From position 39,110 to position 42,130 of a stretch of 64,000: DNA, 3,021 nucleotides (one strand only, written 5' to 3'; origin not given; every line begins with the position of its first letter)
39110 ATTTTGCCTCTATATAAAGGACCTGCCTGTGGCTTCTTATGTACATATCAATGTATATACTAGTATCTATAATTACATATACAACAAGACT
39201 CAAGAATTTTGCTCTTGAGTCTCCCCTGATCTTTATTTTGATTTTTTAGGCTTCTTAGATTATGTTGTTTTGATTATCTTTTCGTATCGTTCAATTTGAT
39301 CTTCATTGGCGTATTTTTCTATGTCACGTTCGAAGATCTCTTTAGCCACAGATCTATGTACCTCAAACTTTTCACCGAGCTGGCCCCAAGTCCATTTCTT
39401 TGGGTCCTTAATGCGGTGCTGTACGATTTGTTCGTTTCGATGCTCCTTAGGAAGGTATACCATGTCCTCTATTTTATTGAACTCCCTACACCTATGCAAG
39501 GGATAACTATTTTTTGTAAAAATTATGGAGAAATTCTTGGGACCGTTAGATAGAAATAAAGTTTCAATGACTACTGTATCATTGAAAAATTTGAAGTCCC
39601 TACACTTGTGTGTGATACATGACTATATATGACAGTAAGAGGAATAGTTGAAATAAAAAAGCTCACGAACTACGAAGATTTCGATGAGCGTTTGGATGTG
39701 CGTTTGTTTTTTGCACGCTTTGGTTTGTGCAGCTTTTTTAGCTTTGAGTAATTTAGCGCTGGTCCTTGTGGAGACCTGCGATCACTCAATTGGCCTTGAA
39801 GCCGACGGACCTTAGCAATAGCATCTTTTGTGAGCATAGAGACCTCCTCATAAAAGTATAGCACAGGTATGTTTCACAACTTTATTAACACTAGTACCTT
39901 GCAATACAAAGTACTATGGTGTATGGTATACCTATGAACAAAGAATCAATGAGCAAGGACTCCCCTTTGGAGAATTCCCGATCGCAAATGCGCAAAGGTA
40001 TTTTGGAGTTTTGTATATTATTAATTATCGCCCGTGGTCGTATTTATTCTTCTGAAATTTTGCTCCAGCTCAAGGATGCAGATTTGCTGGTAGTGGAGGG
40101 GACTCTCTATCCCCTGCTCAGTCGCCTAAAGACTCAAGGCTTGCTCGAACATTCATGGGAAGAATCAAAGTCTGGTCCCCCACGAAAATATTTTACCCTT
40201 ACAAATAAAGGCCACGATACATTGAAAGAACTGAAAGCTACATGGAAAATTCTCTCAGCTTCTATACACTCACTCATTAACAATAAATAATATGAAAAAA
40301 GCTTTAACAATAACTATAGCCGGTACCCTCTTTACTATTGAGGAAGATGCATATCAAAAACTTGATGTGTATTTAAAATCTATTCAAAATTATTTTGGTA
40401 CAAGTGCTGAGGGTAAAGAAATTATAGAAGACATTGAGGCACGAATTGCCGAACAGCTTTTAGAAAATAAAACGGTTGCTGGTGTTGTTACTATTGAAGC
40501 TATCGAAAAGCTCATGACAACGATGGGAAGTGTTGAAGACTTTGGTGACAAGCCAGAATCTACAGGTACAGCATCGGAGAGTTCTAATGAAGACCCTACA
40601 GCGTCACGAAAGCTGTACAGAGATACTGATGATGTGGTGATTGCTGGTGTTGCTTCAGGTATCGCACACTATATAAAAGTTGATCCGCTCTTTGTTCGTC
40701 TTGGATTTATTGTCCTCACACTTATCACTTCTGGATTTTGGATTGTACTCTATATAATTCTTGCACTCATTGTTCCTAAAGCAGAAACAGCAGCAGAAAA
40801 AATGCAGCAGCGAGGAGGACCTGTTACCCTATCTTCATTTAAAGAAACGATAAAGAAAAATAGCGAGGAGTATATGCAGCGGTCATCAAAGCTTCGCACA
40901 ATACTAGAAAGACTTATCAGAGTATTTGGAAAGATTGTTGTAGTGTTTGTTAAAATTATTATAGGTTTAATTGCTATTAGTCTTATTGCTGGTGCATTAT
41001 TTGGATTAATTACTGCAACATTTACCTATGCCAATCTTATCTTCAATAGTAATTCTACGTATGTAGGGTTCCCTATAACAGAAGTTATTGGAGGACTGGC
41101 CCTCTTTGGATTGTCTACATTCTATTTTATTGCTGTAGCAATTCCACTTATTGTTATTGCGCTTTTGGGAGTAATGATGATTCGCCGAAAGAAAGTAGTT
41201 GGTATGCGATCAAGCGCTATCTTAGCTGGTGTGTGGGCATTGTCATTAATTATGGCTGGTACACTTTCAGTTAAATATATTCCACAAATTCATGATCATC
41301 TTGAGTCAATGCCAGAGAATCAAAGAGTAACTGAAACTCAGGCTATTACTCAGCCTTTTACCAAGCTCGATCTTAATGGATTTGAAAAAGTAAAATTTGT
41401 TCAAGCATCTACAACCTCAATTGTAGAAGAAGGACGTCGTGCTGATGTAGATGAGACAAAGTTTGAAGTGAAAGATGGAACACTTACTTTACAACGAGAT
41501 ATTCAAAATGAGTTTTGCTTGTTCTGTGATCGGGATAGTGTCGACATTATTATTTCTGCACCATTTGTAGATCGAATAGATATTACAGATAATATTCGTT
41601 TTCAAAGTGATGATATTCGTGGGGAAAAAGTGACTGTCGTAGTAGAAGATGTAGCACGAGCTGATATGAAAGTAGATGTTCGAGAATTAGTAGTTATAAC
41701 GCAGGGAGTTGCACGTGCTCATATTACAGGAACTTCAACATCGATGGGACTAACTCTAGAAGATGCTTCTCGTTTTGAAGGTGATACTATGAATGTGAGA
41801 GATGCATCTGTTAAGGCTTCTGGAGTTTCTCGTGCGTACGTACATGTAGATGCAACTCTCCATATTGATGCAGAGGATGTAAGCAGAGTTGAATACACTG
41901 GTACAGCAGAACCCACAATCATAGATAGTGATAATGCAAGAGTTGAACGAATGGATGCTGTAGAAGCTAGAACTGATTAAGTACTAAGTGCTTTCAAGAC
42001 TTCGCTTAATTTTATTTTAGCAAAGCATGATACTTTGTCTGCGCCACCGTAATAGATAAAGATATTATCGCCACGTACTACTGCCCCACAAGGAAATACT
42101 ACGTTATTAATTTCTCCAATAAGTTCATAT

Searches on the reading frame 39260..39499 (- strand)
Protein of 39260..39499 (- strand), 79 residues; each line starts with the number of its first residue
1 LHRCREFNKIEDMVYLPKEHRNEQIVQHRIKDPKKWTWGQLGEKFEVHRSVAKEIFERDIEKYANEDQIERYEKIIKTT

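Call 8: search_protein_families(library=pfam, proteins=[window:39260-39499:-], max_evalue=0.01)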
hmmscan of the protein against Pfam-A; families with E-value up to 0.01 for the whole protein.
window:39260-39499:- (79 aa): 1 family
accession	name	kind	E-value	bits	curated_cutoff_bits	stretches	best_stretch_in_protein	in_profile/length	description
PF12824.13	MRP-L20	-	0.00041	21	30.4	1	23-68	92-137/164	Mitochondrial ribosomal protein subunit L20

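Call 18: search_protein_families(library=ncbifam, proteins=[window:39260-39499:-], max_evalue=0.1)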
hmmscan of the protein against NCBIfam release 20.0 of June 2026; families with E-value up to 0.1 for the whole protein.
window:39260-39499:- (79 aa): 0 families

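Call 19: search_protein_families(library=phrogs, proteins=[window:39260-39499:-], max_evalue=0.1)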
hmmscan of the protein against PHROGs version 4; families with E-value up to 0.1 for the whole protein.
window:39260-39499:- (79 aa): 0 families

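Call 87: search_protein_families(library=pfam, proteins=[window:39260-39460:-], max_evalue=0.01)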
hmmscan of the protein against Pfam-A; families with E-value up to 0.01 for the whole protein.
window:39260-39460:- (66 aa): 1 family
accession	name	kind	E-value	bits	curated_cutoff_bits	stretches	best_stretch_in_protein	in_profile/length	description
PF12824.13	MRP-L20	-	0.0003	21.4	30.4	1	10-55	92-137/164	Mitochondrial ribosomal protein subunit L20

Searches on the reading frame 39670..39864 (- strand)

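Call 8: search_protein_families(library=pfam, proteins=[window:39670-39864:-], max_evalue=0.01)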
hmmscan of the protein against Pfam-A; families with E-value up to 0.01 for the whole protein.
window:39670-39864:- (64 aa): 0 families

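Call 18: search_protein_families(library=ncbifam, proteins=[window:39670-39864:-], max_evalue=0.1)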
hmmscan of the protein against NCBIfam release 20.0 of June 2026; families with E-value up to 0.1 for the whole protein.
window:39670-39864:- (64 aa): 0 families

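Call 19: search_protein_families(library=phrogs, proteins=[window:39670-39864:-], max_evalue=0.1)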
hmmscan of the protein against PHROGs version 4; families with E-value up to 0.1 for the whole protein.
window:39670-39864:- (64 aa): 1 family
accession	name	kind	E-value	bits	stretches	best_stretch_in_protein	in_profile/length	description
phrog_16045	-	unknown function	0.068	14.3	0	12-48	20-56/67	-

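Call 87: search_protein_families(library=pfam, proteins=[window:39670-39837:-], max_evalue=0.01)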
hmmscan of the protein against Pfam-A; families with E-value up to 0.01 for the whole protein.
window:39670-39837:- (55 aa): 0 families

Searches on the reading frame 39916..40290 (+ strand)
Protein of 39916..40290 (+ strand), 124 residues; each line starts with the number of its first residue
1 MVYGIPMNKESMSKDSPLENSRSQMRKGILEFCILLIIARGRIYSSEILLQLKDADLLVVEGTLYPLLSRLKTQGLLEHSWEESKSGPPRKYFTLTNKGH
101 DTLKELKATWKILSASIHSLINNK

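Call 8: search_protein_families(library=pfam, proteins=[window:39916-40290:+], max_evalue=0.01)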
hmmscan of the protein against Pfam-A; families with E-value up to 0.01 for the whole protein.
window:39916-40290:+ (124 aa): 1 family
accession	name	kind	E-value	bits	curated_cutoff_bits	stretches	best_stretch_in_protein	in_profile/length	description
PF03551.20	PadR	-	2.2e-18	66.5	27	1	34-105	1-75/75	Transcriptional regulator PadR-like family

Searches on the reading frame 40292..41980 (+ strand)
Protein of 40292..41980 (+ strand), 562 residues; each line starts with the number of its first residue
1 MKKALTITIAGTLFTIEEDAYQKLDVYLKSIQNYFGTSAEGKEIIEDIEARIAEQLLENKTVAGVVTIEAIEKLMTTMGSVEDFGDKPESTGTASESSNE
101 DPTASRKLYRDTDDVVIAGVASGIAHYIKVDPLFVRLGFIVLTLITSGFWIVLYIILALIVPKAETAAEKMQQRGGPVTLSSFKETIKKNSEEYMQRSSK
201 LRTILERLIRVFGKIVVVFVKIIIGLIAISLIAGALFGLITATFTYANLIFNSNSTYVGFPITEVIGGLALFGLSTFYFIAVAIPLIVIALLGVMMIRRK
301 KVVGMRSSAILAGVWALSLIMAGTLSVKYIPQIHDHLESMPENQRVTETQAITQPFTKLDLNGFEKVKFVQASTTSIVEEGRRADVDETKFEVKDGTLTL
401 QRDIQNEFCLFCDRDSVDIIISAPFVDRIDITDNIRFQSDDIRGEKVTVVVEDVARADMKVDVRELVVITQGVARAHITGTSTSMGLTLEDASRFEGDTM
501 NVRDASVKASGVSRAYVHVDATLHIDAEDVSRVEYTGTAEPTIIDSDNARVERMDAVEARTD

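Call 8: search_protein_families(library=pfam, proteins=[window:40292-41980:+], max_evalue=0.01)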
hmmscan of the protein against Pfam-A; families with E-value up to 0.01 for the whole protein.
window:40292-41980:+ (562 aa): 4 families
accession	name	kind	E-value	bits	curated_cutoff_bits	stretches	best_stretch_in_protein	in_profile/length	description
PF10988.14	DUF2807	-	3.2e-22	79.6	24.2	1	355-538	1-180/181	Putative auto-transporter adhesin, head GIN domain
PF04024.17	PspC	-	2e-19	69.6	25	1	106-164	1-58/58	PspC domain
PF22571.1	LiaI-LiaF-TM_PspC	-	3.6e-14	53.1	27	1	199-330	13-139/142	PspC transmembrane region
PF22564.2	HAAS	-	0.0069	17.2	27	0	27-80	2-48/55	HAAS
